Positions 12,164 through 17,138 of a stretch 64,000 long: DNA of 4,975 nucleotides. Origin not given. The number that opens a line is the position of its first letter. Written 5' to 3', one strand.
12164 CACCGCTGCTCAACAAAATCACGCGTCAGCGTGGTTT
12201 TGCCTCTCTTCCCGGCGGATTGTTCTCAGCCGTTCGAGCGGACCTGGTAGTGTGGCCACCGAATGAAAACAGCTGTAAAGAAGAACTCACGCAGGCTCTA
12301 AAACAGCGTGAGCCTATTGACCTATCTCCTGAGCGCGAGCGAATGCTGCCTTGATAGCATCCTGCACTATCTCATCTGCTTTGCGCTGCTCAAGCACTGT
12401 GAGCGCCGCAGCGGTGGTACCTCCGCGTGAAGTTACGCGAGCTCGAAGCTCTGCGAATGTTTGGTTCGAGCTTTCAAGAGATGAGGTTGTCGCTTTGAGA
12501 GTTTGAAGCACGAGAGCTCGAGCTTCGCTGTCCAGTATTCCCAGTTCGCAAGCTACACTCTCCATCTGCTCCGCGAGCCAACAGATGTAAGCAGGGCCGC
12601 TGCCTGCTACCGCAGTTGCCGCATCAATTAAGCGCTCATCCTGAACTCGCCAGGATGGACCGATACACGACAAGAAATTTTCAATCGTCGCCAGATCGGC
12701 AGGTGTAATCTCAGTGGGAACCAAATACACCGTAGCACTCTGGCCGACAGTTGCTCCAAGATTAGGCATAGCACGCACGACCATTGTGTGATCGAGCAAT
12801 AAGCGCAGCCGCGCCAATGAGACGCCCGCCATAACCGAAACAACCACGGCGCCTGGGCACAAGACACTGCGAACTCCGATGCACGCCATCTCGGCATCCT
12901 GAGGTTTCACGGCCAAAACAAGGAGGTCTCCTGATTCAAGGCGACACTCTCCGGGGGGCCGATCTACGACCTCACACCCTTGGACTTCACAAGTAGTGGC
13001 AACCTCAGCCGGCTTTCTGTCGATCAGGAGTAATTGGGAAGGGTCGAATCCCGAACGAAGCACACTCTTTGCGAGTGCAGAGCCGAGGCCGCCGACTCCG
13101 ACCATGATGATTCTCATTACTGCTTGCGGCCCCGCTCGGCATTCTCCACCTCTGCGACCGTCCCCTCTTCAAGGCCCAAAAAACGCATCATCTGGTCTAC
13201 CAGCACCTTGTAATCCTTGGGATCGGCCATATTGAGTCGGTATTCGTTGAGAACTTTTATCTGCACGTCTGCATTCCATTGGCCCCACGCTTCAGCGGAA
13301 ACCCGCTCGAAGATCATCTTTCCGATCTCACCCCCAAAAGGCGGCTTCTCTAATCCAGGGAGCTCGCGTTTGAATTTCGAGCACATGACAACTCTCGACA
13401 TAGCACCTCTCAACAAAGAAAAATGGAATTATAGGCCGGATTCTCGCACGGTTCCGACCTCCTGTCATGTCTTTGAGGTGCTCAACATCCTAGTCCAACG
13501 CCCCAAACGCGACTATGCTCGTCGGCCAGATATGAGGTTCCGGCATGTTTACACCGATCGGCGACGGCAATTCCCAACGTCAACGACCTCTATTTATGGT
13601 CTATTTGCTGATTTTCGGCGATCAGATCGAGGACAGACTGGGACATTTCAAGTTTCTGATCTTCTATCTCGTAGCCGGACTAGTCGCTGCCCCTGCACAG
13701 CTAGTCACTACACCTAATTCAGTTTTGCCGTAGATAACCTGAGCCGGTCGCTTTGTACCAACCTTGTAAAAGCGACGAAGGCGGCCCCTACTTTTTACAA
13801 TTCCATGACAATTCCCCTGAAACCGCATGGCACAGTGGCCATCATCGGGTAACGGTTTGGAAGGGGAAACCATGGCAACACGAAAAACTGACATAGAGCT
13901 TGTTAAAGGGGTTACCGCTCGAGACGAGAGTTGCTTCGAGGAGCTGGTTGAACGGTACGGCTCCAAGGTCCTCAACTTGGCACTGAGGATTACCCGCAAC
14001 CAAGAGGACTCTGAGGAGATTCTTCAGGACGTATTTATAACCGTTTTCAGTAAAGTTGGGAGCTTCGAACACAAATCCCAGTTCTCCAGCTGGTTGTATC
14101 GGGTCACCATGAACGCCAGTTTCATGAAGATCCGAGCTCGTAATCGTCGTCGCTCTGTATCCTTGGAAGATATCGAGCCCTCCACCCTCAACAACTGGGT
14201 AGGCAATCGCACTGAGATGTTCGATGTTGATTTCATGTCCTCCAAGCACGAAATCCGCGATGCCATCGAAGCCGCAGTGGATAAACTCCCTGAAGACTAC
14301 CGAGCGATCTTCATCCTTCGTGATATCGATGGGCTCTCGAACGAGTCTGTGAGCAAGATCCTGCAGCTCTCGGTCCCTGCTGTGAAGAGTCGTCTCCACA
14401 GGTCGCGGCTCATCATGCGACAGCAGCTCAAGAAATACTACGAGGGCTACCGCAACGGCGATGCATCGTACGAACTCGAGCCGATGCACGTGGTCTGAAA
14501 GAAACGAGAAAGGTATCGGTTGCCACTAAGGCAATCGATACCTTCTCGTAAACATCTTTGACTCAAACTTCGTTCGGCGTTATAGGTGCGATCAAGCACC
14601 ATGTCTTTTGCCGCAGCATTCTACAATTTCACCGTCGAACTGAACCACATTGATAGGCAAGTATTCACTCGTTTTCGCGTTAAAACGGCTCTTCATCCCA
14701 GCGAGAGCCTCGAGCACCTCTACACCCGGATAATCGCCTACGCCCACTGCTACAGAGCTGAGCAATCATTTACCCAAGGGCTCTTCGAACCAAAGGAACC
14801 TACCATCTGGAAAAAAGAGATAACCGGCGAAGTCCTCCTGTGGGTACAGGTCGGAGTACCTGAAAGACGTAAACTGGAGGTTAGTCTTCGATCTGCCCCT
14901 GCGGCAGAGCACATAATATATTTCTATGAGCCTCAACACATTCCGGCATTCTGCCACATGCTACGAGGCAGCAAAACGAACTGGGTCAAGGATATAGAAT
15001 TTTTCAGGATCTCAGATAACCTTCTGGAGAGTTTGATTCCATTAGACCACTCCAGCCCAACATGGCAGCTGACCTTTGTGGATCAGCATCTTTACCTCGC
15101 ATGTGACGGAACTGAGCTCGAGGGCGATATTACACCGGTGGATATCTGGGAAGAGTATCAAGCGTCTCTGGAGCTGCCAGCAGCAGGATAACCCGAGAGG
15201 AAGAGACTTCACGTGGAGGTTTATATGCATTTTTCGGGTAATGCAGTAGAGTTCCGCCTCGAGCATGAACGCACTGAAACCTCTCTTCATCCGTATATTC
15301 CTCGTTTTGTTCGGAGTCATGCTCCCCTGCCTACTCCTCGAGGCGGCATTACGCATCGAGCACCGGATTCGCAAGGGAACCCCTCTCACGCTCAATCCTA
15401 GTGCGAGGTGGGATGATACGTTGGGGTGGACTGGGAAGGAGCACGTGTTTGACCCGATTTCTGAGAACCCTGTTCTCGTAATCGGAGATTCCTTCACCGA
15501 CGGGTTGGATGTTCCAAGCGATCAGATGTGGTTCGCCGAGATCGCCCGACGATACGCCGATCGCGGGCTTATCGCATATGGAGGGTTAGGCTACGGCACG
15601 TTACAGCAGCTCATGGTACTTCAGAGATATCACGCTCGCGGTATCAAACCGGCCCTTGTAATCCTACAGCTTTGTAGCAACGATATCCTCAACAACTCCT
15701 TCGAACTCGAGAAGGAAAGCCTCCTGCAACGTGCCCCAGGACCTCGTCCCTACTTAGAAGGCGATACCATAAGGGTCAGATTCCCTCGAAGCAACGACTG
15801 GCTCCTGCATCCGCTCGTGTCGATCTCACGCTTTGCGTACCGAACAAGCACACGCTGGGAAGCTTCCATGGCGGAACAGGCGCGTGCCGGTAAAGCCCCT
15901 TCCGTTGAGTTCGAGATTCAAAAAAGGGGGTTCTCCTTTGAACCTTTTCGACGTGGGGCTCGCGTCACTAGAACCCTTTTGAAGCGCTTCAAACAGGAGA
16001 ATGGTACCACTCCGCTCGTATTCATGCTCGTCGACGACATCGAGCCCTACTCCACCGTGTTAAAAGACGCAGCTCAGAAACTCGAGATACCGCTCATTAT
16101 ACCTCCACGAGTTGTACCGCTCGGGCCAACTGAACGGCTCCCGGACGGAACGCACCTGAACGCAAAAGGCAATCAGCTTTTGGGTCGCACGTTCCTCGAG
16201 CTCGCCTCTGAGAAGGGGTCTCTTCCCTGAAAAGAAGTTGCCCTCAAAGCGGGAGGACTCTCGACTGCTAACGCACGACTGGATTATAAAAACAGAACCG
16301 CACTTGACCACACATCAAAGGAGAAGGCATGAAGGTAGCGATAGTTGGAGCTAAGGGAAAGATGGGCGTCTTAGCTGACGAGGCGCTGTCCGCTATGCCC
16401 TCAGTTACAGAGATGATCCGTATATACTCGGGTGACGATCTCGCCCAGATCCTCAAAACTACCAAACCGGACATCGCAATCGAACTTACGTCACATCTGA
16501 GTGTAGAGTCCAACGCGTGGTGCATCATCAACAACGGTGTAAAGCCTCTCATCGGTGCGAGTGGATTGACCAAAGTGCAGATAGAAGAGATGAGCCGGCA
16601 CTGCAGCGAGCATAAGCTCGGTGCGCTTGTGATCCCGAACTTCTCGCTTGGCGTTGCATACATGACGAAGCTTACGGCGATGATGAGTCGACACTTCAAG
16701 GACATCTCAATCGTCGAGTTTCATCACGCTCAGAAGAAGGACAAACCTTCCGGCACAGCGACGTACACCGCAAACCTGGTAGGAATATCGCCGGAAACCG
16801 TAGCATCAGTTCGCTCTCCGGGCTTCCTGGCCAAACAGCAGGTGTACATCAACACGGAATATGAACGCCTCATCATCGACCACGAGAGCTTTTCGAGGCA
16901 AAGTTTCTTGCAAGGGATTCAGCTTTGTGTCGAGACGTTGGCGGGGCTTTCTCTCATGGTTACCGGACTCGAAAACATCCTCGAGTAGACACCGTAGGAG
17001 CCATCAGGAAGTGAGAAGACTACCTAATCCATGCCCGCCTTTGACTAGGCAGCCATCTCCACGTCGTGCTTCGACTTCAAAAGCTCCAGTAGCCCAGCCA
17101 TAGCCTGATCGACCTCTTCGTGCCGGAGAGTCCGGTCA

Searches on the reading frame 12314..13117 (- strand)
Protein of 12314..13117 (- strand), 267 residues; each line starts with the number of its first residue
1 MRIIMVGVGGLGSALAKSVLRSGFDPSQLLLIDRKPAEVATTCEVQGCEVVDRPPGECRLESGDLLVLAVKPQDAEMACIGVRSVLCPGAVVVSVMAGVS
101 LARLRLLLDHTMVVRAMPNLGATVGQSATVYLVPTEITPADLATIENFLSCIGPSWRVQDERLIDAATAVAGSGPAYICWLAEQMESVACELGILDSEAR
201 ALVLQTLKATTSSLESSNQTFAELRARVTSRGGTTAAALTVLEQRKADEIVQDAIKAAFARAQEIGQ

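Call 65: search_protein_families(library=pfam, proteins=[window:12314-13117:-], max_evalue=0.001)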
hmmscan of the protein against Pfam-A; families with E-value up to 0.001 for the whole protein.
window:12314-13117:- (267 aa): 3 families
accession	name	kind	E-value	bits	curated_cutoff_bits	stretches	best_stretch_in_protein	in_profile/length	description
PF14748.11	P5CR_dimer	-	1.4e-29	102.9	25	1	161-264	1-104/105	Pyrroline-5-carboxylate reductase dimerisation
PF03807.23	F420_oxidored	-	3.3e-09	37.7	21.6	1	3-98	2-94/94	NADP oxidoreductase coenzyme F420-dependent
PF02558.23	ApbA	-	0.00016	21.8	22.2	1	3-117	1-122/150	Ketopantoate reductase PanE/ApbA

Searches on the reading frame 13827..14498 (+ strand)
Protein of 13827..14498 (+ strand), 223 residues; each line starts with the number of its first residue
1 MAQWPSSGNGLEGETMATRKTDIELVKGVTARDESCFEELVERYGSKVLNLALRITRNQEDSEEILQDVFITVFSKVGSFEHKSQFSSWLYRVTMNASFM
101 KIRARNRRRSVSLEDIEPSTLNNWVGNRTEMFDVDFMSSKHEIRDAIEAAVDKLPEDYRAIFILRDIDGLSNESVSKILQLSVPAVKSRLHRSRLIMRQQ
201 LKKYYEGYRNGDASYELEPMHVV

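Call 65: search_protein_families(library=pfam, proteins=[window:13827-14498:+], max_evalue=0.001)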
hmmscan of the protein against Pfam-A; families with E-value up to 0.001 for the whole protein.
window:13827-14498:+ (223 aa): 4 families
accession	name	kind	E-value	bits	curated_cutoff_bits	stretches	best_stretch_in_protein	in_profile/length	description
PF08281.18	Sigma70_r4_2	-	1.9e-16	59.9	25.7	1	145-195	2-52/54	Sigma-70, region 4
PF04542.20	Sigma70_r2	-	3.3e-14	52.8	24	1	40-108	1-71/71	Sigma-70 region 2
PF04545.22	Sigma70_r4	-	3.3e-05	23.8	24.1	1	150-195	1-46/50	Sigma-70, region 4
PF07638.17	Sigma70_ECF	-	5.8e-05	23.5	21.1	1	26-202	8-184/185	ECF sigma factor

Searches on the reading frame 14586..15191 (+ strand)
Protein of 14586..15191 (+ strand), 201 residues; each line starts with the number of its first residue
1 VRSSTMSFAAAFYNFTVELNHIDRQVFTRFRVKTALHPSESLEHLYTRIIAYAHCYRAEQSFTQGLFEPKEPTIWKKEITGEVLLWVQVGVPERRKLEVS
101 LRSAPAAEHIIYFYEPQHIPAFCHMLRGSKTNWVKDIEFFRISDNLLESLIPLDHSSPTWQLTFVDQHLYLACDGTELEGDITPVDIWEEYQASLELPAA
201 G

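Call 65: search_protein_families(library=pfam, proteins=[window:14586-15191:+], max_evalue=0.001)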
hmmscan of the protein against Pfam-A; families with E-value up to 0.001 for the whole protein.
window:14586-15191:+ (201 aa): 1 family
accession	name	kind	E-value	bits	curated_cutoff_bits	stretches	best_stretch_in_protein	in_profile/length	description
PF07152.18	YaeQ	-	8.2e-33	114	25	1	6-179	1-170/173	YaeQ protein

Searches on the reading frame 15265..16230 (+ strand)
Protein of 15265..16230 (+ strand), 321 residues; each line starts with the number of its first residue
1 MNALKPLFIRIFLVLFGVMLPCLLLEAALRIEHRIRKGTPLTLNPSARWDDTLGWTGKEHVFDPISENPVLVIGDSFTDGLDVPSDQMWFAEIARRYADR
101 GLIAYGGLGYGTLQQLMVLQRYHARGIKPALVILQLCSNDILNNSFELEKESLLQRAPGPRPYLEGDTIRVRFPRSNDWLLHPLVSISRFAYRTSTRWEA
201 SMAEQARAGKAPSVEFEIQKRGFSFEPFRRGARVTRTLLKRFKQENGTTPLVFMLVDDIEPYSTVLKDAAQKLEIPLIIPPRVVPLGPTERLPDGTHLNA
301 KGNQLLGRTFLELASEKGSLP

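Call 65: search_protein_families(library=pfam, proteins=[window:15265-16230:+], max_evalue=0.001)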
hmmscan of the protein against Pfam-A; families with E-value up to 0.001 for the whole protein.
window:15265-16230:+ (321 aa): 2 families
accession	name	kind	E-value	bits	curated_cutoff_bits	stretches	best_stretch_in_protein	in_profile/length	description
PF13472.12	Lipase_GDSL_2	-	1.5e-09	39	32.9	1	72-305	1-178/178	GDSL-like Lipase/Acylhydrolase family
PF00657.28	Lipase_GDSL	-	1.1e-08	35.9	23.6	1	70-307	1-205/208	GDSL-like Lipase/Acylhydrolase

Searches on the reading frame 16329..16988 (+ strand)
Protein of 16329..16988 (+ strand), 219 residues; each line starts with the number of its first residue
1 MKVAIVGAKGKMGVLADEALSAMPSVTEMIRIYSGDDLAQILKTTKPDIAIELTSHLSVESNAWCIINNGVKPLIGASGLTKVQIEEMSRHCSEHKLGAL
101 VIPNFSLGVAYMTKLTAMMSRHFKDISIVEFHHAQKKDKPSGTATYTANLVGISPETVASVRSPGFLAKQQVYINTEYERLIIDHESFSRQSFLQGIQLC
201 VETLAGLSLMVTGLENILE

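Call 65: search_protein_families(library=pfam, proteins=[window:16329-16988:+], max_evalue=0.001)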
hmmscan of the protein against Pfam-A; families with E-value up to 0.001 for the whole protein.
window:16329-16988:+ (219 aa): 2 families
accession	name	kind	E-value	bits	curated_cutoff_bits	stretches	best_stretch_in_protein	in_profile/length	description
PF05173.19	DapB_C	-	2.4e-20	73.2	27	1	108-218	1-121/121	Dihydrodipicolinate reductase, C-terminus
PF01113.26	DapB_N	-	1.9e-11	44.6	25.6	1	1-105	1-124/124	Dihydrodipicolinate reductase, N-terminus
